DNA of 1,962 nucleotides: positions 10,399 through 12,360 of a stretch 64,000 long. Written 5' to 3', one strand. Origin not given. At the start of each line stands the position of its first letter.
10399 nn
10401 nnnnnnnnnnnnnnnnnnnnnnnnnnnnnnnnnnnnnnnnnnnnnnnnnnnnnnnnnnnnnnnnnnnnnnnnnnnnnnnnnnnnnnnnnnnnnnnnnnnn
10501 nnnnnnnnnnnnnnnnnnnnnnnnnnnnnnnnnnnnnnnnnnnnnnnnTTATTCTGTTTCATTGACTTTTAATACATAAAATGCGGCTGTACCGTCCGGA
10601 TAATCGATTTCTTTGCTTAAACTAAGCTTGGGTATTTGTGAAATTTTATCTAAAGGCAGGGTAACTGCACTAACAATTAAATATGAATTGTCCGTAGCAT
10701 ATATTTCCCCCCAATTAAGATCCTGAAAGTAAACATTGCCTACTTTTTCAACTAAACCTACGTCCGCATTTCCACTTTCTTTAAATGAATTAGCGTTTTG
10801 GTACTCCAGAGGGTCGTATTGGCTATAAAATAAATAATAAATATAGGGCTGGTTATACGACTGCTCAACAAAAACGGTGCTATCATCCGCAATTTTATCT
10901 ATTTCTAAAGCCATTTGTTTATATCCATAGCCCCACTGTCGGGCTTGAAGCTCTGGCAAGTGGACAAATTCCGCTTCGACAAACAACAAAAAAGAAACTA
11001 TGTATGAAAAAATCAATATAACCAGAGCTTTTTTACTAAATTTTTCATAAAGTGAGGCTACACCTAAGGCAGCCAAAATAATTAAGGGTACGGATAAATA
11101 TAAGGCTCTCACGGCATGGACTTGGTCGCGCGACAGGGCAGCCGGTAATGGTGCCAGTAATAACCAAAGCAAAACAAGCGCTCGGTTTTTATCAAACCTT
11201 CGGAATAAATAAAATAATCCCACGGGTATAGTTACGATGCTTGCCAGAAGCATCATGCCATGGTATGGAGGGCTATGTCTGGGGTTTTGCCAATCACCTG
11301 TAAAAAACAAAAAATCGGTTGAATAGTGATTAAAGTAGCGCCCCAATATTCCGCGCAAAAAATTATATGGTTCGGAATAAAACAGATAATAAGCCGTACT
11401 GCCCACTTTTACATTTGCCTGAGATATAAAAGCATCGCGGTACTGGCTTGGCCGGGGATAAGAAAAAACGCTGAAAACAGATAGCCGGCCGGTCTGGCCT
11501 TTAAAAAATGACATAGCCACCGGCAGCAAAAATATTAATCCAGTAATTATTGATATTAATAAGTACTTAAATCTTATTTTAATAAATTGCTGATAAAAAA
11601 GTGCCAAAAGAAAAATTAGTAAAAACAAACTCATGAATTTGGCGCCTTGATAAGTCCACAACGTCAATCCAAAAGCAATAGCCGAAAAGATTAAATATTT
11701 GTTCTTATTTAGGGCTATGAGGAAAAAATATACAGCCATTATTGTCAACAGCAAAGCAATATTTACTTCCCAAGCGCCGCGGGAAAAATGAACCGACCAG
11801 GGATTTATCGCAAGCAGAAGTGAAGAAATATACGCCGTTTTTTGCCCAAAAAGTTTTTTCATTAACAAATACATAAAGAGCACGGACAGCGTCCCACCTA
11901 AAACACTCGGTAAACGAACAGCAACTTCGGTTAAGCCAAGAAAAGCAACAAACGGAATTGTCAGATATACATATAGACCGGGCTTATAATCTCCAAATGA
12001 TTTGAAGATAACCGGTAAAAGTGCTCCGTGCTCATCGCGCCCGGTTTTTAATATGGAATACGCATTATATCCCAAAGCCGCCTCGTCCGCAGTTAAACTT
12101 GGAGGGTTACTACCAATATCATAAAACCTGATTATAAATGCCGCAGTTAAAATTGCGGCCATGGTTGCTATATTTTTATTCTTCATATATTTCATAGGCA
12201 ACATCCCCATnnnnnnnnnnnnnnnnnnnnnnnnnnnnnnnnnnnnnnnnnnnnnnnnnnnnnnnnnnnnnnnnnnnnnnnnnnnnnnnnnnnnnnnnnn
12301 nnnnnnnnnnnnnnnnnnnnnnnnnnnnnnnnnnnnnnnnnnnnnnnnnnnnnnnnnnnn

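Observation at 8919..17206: Five contiguous tandem GT39/PMT-like paralogs (A1-A5), part of a family with ten or more members in this window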

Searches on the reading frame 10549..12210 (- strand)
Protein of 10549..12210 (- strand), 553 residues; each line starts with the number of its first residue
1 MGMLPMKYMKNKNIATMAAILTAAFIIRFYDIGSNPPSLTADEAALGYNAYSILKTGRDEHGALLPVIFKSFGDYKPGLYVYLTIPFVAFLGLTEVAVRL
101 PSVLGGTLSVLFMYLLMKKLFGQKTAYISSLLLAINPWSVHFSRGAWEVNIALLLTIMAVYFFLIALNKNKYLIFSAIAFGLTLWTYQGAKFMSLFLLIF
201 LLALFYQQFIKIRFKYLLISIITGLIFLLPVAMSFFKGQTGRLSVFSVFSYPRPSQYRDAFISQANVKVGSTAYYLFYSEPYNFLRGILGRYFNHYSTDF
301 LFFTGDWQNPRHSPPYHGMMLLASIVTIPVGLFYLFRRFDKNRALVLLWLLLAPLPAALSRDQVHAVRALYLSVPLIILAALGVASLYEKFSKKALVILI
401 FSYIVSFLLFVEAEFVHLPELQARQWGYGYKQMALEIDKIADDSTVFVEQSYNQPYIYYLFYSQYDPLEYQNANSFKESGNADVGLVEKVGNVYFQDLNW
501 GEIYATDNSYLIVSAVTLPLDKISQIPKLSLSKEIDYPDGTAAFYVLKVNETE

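Call 4: search_protein_families(library=pfam, proteins=[window:10549-12210:-], max_evalue=0.01)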
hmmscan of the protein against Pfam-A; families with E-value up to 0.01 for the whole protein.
window:10549-12210:- (553 aa): 1 family
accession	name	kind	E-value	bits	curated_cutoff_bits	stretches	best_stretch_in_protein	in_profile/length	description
PF13231.12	PMT_2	-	2.2e-15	57.7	26.1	1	81-231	7-157/160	Dolichyl-phosphate-mannose-protein mannosyltransferase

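Call 5: search_protein_families(library=ncbifam, proteins=[window:10549-12210:-], max_evalue=0.01)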
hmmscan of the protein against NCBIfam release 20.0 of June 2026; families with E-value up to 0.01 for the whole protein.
window:10549-12210:- (553 aa): 2 families
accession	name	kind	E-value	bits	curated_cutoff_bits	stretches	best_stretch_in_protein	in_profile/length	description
TIGR03663.1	TIGR03663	subfamily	8.7e-12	44.8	126.25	1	16-408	3-366/435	flippase activity-associated protein Agl23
TIGR04154.1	archaeo_STT3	subfamily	0.00096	17.6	450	1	98-250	98-276/831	oligosaccharyl transferase, archaeosortase A system-associated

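Call 13: find_homologous_proteins(query=window:10549-12210:-)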
Query window:10549-12210:- (553 aa): 3411 proteins with E <= 0.001 among 8000 candidates; the best 120 are listed.
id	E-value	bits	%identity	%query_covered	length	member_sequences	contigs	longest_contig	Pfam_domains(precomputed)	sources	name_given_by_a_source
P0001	0.0e+0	1189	99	99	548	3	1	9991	PF13231.13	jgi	-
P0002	6.7e-291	984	81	99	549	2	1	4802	PF02366.25,PF13231.13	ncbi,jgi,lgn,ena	-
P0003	6.2e-246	836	67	98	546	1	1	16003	PF13231.13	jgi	-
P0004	7.7e-244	829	68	99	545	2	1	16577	PF13231.13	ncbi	-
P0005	1.5e-177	610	53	99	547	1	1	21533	PF02366.25,PF13231.13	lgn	-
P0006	1.6e-175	603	51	99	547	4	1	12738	PF02366.25,PF13231.13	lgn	-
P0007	4.2e-174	599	51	98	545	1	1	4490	PF02366.25,PF13231.13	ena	-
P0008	6.4e-174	598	50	99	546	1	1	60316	PF02366.25,PF13231.13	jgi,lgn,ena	-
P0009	3.0e-171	589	52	96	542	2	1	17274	PF02366.25,PF13231.13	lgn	-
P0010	7.8e-170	584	51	95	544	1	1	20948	PF13231.13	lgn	-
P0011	9.4e-170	584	51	98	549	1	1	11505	PF02366.25,PF13231.13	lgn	-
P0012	2.5e-169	583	50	98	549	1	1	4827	PF02366.25,PF13231.13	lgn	-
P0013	6.3e-169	581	50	98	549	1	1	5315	PF02366.25,PF13231.13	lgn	-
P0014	1.8e-168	580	51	98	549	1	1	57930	PF02366.25,PF13231.13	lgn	-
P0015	7.0e-168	578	52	94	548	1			PF02366.25,PF13231.13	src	-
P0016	2.6e-167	576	52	94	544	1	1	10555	PF02366.25,PF13231.13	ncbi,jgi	-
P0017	3.8e-167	576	52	94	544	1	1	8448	PF02366.25,PF13231.13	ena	-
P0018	6.6e-167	575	50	96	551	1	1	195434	PF13231.13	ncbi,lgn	-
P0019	5.0e-166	572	51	98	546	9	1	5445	PF13231.13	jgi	-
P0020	5.9e-166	572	48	97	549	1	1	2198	PF13231.13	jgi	-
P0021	6.7e-166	571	50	99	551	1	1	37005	PF02366.25,PF13231.13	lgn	-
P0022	1.1e-165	571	50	98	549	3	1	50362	PF02366.25,PF13231.13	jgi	-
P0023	2.5e-165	570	48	99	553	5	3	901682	PF02366.25,PF13231.13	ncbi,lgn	-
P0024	4.0e-165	569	51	98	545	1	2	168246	PF02366.25,PF13231.13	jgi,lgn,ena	-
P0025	8.5e-165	568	50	97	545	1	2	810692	PF13231.13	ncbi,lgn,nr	ncbi:MAG TPA: glycosyltransferase family 39 protein [Patescibacteria group bacterium]|nr:glycosyltra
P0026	1.4e-164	567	48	98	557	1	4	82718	PF02366.25,PF13231.13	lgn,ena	-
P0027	1.6e-164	567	48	98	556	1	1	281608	PF02366.25,PF13231.13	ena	-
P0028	1.7e-164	567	51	95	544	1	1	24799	PF13231.13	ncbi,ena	-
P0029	1.8e-164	567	49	99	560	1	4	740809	PF02366.25,PF13231.13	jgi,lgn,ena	-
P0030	2.5e-164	566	49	98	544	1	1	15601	PF13231.13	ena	-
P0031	3.3e-164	566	51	96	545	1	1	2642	PF02366.25,PF13231.13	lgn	-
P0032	4.0e-164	566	50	97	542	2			PF02366.25,PF13231.13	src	-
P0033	5.9e-164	565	49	97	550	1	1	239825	PF02366.25,PF13231.13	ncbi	-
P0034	6.0e-164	565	49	97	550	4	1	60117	PF13231.13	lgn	-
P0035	6.9e-164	565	48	98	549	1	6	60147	PF02366.25,PF13231.13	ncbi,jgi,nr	ncbi:glycosyltransferase family 39 protein [Patescibacteria group bacterium]|nr:glycosyltransferase 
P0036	9.6e-164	564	52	95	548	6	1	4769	PF13231.13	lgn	-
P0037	1.5e-163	564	50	97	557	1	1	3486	PF02366.25,PF13231.13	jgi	jgi:4-amino-4-deoxy-L-arabinose transferase-like glycosyltransferase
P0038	1.8e-163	563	50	97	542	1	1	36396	PF02366.25,PF13231.13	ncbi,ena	-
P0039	1.9e-163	563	48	98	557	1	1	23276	PF02366.25,PF13231.13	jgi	-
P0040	5.6e-163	562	50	97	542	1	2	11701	PF02366.25,PF13231.13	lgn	-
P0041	7.9e-163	561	50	96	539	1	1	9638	PF13231.13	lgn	-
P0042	8.0e-163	561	49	96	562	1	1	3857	PF13231.13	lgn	-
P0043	1.6e-162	560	50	95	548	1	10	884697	PF13231.13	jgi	jgi:4-amino-4-deoxy-L-arabinose transferase-like glycosyltransferase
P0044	2.7e-162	560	52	94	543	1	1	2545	PF13231.13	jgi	-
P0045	3.1e-162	559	50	100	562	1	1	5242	PF02366.25,PF13231.13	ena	-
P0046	4.0e-162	559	50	96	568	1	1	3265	PF13231.13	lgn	-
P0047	4.2e-162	559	48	97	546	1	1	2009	PF02366.25,PF13231.13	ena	-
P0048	6.2e-162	558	50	96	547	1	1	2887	PF13231.13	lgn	-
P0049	9.7e-162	558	48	97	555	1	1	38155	PF13231.13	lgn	-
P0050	2.0e-161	557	49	98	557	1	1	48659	PF13231.13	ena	-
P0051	2.3e-161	556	48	95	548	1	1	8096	PF13231.13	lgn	-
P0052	2.4e-161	556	49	98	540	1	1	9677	PF02366.25,PF13231.13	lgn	-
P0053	2.4e-161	556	47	99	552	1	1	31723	PF13231.13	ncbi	ncbi:hypothetical protein BH10PAT1_BH10PAT1_1540 [soil metagenome]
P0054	2.6e-161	556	48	95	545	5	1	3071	PF13231.13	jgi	jgi:4-amino-4-deoxy-L-arabinose transferase-like glycosyltransferase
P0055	2.7e-161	556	49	99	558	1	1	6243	PF02366.25,PF13231.13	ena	-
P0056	3.3e-161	556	52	98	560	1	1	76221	PF13231.13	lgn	-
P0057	5.3e-161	555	49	96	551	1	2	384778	PF02366.25,PF13231.13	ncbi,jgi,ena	-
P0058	5.8e-161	555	50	95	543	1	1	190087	PF13231.13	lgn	-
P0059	6.5e-161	555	50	96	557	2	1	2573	PF13231.13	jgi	jgi:4-amino-4-deoxy-L-arabinose transferase-like glycosyltransferase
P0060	8.9e-161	555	48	97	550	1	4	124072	PF13231.13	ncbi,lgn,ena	-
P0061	1.0e-160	554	51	93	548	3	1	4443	PF13231.13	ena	-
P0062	1.2e-160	554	50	100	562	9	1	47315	PF02366.25,PF13231.13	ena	-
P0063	1.3e-160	554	49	94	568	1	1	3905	PF13231.13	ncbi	-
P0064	1.5e-160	554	49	97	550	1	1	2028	PF02366.25,PF13231.13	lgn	-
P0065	2.8e-160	553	48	95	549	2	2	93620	PF02366.25,PF13231.13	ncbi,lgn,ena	-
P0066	3.0e-160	553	48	97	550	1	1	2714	PF13231.13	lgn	-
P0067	3.3e-160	553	50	96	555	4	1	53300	PF13231.13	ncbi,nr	ncbi:glycosyltransferase family 39 protein [Patescibacteria group bacterium]|nr:glycosyltransferase 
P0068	5.3e-160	552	48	97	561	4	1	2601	PF02366.25,PF13231.13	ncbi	-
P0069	6.7e-160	552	49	98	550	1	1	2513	PF02366.25,PF13231.13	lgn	-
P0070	1.1e-159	551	47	98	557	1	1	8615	PF02366.25,PF13231.13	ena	-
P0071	1.4e-159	551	48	99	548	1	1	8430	PF02366.25,PF13231.13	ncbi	-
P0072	1.4e-159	551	49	98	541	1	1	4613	PF13231.13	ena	-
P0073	1.5e-159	550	49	99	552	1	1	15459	PF13231.13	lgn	-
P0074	1.6e-159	550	48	99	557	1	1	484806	PF02366.25,PF13231.13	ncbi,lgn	-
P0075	1.6e-159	550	49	99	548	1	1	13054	PF02366.25,PF13231.13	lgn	-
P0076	1.6e-159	550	49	99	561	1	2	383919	PF13231.13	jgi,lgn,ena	jgi:4-amino-4-deoxy-L-arabinose transferase-like glycosyltransferase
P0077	1.7e-159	550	48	99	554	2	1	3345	PF02366.25,PF13231.13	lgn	-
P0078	2.3e-159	550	49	96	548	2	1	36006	PF02366.25,PF13231.13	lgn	-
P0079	2.5e-159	550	47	98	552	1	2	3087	PF13231.13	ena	-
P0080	3.3e-159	549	50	95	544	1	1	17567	PF02366.25,PF13231.13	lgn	-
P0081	4.6e-159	549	48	95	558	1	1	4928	PF13231.13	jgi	jgi:4-amino-4-deoxy-L-arabinose transferase-like glycosyltransferase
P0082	6.0e-159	549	48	99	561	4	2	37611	PF02366.25,PF13231.13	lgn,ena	-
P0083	7.2e-159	548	47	100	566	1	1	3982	PF13231.13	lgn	-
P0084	7.3e-159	548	48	98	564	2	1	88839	PF02366.25,PF13231.13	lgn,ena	-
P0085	8.3e-159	548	47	98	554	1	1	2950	PF02366.25,PF13231.13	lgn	-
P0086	9.9e-159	548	48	98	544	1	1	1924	PF02366.25,PF13231.13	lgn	-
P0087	1.2e-158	548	47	98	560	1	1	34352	PF13231.13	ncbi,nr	ncbi:glycosyltransferase family 39 protein [Candidatus Microgenomates bacterium]|nr:glycosyltransfer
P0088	1.2e-158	548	49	98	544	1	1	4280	PF02366.25,PF13231.13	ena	-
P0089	1.4e-158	547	48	98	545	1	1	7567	PF02366.25,PF13231.13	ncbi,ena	ncbi:MAG: glycosyltransferase family 39 protein [Patescibacteria group bacterium]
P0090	1.4e-158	547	48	98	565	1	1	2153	PF02366.25,PF13231.13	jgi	jgi:4-amino-4-deoxy-L-arabinose transferase-like glycosyltransferase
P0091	1.4e-158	547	49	97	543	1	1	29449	PF13231.13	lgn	-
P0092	1.6e-158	547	49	94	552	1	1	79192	PF02366.25,PF13231.13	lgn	-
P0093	1.7e-158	547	48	94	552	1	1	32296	PF02366.25,PF13231.13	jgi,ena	-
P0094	1.8e-158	547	49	96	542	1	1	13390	PF02366.25,PF13231.13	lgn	-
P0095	1.9e-158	547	48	98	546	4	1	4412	PF13231.13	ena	-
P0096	2.4e-158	547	48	98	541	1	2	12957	PF02366.25,PF13231.13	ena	-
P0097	2.4e-158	547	49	97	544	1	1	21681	PF02366.25,PF13231.13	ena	-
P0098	2.6e-158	546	48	94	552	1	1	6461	PF13231.13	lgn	-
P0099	2.7e-158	546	48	99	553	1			PF13231.13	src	-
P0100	3.6e-158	546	46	99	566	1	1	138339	PF13231.13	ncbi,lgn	-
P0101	3.8e-158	546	49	98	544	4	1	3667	PF02366.25,PF13231.13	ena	-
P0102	5.1e-158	545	48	94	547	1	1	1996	PF02366.25,PF13231.13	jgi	jgi:4-amino-4-deoxy-L-arabinose transferase-like glycosyltransferase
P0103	5.7e-158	545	48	94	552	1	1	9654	PF02366.25,PF13231.13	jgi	jgi:4-amino-4-deoxy-L-arabinose transferase-like glycosyltransferase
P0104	5.8e-158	545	48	98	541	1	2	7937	PF02366.25,PF13231.13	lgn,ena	-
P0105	5.9e-158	545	49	96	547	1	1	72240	PF13231.13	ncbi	-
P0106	6.1e-158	545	47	99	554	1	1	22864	PF13231.13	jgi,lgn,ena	-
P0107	8.2e-158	545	50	98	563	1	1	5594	PF02366.25,PF13231.13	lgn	-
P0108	8.7e-158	545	48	98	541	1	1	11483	PF02366.25,PF13231.13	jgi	-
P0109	9.5e-158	545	50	90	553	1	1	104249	PF13231.13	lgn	-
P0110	1.1e-157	544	47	99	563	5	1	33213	PF13231.13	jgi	-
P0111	1.2e-157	544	49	94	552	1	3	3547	PF02366.25,PF13231.13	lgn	-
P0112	1.3e-157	544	47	99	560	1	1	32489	PF13231.13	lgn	-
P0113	1.3e-157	544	49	98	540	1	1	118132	PF13231.13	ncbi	-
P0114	1.5e-157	544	49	95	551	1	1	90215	PF02366.25,PF13231.13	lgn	-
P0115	1.5e-157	544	49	93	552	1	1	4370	PF02366.25,PF13231.13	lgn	-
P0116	1.6e-157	544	49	98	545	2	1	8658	PF13231.13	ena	-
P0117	1.8e-157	544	48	99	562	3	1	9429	PF13231.13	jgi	-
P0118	2.0e-157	544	46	98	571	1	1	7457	PF13231.13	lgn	-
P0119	2.0e-157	543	48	99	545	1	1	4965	PF02366.25,PF13231.13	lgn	-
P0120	2.4e-157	543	47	97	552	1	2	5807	PF13231.13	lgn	-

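Call 17: find_encoding_contigs(protein=P0001, flank=10000, max_places=3)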
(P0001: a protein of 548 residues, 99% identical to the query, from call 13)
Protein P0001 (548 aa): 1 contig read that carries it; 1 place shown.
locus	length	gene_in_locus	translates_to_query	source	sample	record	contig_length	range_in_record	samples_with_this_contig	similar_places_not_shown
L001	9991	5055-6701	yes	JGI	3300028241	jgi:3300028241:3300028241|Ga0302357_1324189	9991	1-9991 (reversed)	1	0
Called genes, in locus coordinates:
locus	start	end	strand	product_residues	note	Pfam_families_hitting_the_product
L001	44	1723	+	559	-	PF13231:PMT_2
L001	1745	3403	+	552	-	PF02366:PMT, PF13231:PMT_2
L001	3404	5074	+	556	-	PF02366:PMT (weak), PF13231:PMT_2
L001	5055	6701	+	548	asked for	PF13231:PMT_2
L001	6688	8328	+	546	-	PF13231:PMT_2 (weak)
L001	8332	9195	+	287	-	PF00535:Glycos_transf_2, PF10111:Glyco_tranf_2_2 (faint)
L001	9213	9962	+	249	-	PF00106:adh_short, PF08659:KR, PF13561:adh_short_C2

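Call 18: find_encoding_contigs(protein=P0004, flank=10000, max_places=3)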
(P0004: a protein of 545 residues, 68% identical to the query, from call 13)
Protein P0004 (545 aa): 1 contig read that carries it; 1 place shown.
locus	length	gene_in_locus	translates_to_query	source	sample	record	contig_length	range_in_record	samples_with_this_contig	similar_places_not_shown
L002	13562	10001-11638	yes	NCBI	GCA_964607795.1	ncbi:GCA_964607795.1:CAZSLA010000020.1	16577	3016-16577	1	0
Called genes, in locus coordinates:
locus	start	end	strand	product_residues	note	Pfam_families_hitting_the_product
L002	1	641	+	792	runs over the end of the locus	PF09586:YfhO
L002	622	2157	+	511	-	-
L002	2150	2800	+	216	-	PF05219:DREV (weak), PF13489:Methyltransf_23, PF01209:Ubie_methyltran, PF01728:FtsJ (weak), PF13847:Methyltransf_31, PF08241:Methyltransf_11, PF08242:Methyltransf_12, PF13649:Methyltransf_25, +4 more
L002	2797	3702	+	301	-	PF00535:Glycos_transf_2, PF10111:Glyco_tranf_2_2 (faint), PF13641:Glyco_tranf_2_3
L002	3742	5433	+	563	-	PF02366:PMT, PF13231:PMT_2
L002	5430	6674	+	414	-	-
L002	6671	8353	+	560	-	PF02366:PMT, PF13231:PMT_2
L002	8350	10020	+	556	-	PF13231:PMT_2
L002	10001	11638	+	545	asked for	PF13231:PMT_2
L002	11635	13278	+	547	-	-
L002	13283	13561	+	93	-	?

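Call 19: find_related_loci(query=A2, collection=genome_contigs, flank=10000)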
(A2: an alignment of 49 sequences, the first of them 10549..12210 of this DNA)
Query A2 (553 aa) in genome_contigs; peptide patterns used: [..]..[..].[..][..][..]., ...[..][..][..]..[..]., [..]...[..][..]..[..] (x = any residue, [..] = any of these).
597 stretches matched a pattern (row limit reached: there are more); 577 encode a relative of the query (tblastn E <= 1e-3); the best 80 are kept; 80 distinct loci.
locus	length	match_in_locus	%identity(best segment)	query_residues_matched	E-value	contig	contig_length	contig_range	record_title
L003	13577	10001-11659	68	1-553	0e+0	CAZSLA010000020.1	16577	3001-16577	MAG TPA_asm: uncultured Gammaproteobacteria bacterium isolate binchicken_co60_48 genome assembly, contig: NODE_5039_leng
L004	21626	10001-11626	50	12-549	2e-169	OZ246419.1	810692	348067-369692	MAG: uncultured Gammaproteobacteria bacterium isolate binchicken_co84_156 genome assembly, chromosome: 1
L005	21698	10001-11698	47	3-551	2e-167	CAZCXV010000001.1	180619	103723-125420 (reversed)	MAG TPA_asm: uncultured Gammaproteobacteria bacterium isolate SRP062349_co2_267 genome assembly, contig: NODE_32_length_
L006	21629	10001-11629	48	17-550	1e-166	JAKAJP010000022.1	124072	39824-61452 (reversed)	MAG: bacterium isolate WY4.bin110 NODE_142_length_124072_cov_1.955061, whole genome shotgun sequence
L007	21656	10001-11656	48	6-550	6e-164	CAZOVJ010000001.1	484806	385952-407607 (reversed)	MAG TPA_asm: uncultured Gammaproteobacteria bacterium isolate SRP068000_co4_46 genome assembly, contig: NODE_3_length_48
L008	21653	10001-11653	48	5-548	5e-161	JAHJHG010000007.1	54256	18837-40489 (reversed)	MAG: Patescibacteria group bacterium isolate Modern_marine_planktonic.mb.16 Modern_marine_plan.mb.16_k141_695771, whole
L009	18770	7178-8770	48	24-549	5e-158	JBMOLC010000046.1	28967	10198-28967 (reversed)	MAG: Patescibacteria group bacterium isolate Betzabe_MAG014 MAG014_46, whole genome shotgun sequence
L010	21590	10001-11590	47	20-540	2e-155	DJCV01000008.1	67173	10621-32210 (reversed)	MAG TPA_asm: Candidatus Woesebacteria bacterium UBA5941 UBA5941_contig_4, whole genome shotgun sequence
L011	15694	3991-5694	46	6-550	6e-155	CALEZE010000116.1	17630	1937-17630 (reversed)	MAG TPA_asm: uncultured bacterium isolate SRR7515931_bin.142_CONCOCT_v1.1_MAG genome assembly, contig: ERZ869938.1579, w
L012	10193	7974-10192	49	1-537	4e-156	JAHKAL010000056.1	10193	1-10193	MAG: Patescibacteria group bacterium isolate Undefined_mixed_planktonic.mb.4 Undefined_mixed_pla.mb.4_k141_1051416, whol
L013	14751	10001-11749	45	1-550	2e-152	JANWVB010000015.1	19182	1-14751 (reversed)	MAG: Patescibacteria group bacterium isolate SKYG105 NODE_15_length_19182_cov_3.426799, whole genome shotgun sequence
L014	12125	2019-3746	46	5-548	6e-152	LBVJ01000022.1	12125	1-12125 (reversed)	MAG: Candidatus Woesebacteria bacterium GW2011_GWA1_38_8 UT06_C0022, whole genome shotgun sequence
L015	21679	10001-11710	45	5-553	7e-152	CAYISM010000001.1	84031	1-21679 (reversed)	MAG TPA_asm: uncultured Gammaproteobacteria bacterium isolate ERP119705_co3_788 genome assembly, contig: NODE_170_length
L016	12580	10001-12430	46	6-550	3e-151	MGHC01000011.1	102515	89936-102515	MAG: Candidatus Woesebacteria bacterium RIFCSPLOWO2_01_FULL_39_10 rifcsplowo2_01_scaffold_2422, whole genome shotgun seq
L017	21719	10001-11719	44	1-548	3e-149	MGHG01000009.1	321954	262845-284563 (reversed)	MAG: Candidatus Woesebacteria bacterium RIFCSPLOWO2_01_FULL_39_23 rifcsplowo2_01_scaffold_4, whole genome shotgun sequen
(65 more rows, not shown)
